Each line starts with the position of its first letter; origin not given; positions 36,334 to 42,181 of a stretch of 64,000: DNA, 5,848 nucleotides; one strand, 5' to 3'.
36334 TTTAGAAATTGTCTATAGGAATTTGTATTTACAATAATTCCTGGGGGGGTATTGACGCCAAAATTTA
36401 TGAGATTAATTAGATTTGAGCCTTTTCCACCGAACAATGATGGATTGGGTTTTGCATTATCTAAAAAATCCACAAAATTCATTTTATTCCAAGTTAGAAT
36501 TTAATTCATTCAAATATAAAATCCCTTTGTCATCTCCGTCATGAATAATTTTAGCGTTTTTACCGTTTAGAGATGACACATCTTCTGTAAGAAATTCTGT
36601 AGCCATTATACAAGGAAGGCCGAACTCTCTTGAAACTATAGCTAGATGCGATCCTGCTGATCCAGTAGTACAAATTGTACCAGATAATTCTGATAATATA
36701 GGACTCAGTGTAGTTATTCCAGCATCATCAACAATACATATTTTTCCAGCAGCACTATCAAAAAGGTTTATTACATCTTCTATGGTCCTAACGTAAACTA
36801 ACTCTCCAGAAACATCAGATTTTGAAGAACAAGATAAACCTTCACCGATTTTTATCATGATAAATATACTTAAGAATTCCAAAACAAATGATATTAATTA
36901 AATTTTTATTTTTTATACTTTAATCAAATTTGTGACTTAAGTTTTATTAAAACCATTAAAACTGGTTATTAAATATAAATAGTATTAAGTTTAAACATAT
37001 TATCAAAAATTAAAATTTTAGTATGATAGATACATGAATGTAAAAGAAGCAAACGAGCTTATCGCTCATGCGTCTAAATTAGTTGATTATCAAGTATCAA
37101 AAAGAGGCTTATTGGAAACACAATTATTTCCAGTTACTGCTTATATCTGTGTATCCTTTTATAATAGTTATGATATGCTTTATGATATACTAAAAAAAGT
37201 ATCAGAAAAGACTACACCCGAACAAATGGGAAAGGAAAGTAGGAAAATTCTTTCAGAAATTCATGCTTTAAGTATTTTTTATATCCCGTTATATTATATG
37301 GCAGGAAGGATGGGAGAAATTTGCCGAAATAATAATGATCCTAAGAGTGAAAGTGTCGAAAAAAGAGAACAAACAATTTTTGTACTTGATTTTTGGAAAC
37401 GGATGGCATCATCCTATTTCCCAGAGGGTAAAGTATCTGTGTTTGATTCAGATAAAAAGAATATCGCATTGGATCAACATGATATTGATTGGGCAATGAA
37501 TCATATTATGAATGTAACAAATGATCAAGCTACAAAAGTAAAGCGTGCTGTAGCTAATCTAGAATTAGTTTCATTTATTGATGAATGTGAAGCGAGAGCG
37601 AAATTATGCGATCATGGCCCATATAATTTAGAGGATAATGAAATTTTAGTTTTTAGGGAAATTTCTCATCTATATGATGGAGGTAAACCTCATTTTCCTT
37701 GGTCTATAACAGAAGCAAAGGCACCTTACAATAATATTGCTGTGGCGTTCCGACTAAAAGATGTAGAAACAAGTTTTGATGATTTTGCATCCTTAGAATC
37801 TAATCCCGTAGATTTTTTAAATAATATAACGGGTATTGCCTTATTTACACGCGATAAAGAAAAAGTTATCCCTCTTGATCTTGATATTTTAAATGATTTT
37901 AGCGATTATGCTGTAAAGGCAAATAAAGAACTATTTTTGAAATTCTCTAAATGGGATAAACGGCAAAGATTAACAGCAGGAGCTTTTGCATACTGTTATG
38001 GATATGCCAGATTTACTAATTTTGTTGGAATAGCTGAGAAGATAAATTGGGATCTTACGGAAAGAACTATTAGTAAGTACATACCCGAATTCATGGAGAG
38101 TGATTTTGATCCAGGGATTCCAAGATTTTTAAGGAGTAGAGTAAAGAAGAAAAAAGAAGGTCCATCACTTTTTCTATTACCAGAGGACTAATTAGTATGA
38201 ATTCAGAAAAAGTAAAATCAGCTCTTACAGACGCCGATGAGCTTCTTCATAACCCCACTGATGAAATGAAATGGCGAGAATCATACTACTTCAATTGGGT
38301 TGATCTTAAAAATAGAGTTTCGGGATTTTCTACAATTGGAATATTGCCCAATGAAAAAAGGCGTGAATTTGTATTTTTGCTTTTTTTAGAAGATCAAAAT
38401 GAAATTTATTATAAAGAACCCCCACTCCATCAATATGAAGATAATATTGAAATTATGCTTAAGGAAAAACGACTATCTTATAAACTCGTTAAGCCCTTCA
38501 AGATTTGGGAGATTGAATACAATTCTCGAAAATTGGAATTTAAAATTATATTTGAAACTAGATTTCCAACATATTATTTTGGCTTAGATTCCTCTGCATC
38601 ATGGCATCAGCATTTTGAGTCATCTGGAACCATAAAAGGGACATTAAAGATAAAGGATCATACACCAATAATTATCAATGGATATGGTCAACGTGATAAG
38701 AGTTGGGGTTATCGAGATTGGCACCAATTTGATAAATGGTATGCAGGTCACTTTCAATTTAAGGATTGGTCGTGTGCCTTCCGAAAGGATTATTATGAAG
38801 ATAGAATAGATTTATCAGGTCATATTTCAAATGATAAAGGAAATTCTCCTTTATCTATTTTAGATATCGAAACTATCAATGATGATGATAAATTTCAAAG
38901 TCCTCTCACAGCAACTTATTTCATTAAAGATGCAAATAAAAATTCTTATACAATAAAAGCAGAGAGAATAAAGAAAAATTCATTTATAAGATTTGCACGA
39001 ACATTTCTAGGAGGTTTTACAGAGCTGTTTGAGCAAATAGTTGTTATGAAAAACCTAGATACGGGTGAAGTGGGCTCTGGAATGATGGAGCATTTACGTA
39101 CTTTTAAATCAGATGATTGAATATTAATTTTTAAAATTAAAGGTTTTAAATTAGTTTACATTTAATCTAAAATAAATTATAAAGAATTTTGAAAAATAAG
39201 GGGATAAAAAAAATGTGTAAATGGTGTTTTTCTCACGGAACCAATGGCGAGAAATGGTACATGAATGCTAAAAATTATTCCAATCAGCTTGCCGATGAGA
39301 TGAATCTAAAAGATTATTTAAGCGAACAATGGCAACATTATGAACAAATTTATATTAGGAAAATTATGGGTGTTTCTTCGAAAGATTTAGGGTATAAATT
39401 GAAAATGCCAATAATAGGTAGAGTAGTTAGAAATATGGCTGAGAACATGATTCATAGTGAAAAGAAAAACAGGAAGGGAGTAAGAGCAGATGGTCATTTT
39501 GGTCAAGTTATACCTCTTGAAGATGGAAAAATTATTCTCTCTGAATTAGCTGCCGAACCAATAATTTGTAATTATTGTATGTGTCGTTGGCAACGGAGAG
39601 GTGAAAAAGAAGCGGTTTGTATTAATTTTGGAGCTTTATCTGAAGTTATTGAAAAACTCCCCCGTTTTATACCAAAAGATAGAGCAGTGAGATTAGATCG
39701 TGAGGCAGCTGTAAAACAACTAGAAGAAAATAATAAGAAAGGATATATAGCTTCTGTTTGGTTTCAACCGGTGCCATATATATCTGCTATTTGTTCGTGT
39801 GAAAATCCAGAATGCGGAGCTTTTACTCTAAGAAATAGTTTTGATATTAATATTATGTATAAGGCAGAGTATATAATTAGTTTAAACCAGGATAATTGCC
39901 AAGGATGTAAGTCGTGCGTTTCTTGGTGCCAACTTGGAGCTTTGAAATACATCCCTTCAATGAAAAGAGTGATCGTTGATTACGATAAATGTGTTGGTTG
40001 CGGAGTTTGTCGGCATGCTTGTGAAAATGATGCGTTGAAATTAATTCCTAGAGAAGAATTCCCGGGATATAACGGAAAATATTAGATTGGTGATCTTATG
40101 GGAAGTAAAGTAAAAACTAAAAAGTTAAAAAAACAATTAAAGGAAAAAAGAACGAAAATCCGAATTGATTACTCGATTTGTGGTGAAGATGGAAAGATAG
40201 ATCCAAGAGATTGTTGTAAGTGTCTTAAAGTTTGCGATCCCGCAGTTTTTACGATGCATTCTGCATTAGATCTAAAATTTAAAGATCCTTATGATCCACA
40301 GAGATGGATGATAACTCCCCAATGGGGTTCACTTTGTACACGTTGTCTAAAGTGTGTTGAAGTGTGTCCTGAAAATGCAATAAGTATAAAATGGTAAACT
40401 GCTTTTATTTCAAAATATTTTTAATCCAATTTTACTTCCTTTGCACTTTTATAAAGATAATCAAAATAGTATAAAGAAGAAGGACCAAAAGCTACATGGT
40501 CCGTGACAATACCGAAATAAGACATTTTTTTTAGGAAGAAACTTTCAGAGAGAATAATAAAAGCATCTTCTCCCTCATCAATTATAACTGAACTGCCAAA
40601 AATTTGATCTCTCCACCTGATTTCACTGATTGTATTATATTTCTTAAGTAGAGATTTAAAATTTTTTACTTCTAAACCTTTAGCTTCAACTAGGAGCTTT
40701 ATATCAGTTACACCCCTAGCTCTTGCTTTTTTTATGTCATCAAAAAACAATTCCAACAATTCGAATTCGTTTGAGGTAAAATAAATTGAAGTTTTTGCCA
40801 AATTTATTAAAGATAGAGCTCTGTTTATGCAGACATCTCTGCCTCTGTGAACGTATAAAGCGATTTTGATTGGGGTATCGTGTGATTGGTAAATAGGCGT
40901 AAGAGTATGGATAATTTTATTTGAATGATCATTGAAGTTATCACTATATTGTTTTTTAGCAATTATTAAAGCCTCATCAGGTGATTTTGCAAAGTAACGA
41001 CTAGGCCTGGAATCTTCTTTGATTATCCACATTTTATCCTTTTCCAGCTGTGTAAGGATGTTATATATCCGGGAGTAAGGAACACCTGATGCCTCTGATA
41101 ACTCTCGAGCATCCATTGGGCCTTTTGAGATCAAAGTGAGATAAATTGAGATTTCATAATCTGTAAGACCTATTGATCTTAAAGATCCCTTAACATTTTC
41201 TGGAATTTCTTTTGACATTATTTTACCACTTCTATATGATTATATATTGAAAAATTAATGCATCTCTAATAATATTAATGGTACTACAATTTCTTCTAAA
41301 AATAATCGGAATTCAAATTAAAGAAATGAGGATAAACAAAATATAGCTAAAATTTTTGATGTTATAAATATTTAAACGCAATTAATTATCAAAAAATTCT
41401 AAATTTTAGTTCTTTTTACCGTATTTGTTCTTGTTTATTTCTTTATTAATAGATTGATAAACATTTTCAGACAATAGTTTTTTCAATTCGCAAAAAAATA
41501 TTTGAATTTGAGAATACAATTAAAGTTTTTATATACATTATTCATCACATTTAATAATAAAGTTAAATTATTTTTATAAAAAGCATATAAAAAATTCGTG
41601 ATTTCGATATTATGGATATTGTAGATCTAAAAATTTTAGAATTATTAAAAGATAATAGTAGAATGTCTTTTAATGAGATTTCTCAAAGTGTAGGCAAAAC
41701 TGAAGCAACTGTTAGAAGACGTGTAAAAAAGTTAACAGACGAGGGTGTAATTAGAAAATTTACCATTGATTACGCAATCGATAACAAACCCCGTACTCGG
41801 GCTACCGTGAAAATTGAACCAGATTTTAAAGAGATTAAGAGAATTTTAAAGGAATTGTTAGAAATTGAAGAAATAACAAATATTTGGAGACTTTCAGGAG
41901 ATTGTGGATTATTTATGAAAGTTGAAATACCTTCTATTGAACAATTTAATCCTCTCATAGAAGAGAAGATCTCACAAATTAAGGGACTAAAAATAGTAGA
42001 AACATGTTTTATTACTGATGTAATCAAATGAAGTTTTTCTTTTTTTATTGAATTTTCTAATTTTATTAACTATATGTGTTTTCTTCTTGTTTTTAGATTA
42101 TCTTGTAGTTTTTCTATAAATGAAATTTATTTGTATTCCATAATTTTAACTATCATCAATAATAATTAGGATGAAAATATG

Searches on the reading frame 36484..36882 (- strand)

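Call 61: search_protein_families(library=pfam, proteins=[window:36484-36882:-], max_evalue=0.0001)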
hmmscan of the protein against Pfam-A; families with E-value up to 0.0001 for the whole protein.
window:36484-36882:- (132 aa): 1 family
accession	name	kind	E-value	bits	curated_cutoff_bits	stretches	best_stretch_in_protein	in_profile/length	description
PF00391.29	PEP-utilizers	-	1.1e-09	38.2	23.1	1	49-104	7-58/72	PEP-utilising enzyme, mobile domain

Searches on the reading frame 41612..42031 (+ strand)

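Call 63: search_protein_families(library=pfam, proteins=[window:41612-42031:+], max_evalue=0.0001)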
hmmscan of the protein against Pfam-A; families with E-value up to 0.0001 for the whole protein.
window:41612-42031:+ (139 aa): 8 families
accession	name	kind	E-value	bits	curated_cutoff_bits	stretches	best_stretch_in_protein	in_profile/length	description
PF13412.12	HTH_24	-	1.4e-16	60.2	21.9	1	1-48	1-48/48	Winged helix-turn-helix DNA-binding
PF13404.12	HTH_AsnC-type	-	1.3e-13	51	27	1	1-41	1-41/42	AsnC-type helix-turn-helix domain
PF01037.27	AsnC_trans_reg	-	2.1e-11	44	25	1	66-135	3-71/73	Lrp/AsnC ligand binding domain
PF09339.16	HTH_IclR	-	3.6e-06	27.1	22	1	6-49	6-50/52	IclR helix-turn-helix domain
PF01022.26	HTH_5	-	3.8e-06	27.1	22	1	6-49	5-47/47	Bacterial regulatory protein, arsR family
PF08220.18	HTH_DeoR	-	5.9e-06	26.4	21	1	7-49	4-46/57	DeoR-like helix-turn-helix domain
PF08279.18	HTH_11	-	1.4e-05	25.3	25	1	6-50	3-44/55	HTH domain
PF25212.1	HVO_A0114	-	9.7e-05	22.5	27.6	0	6-49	25-68/84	HVO_A0114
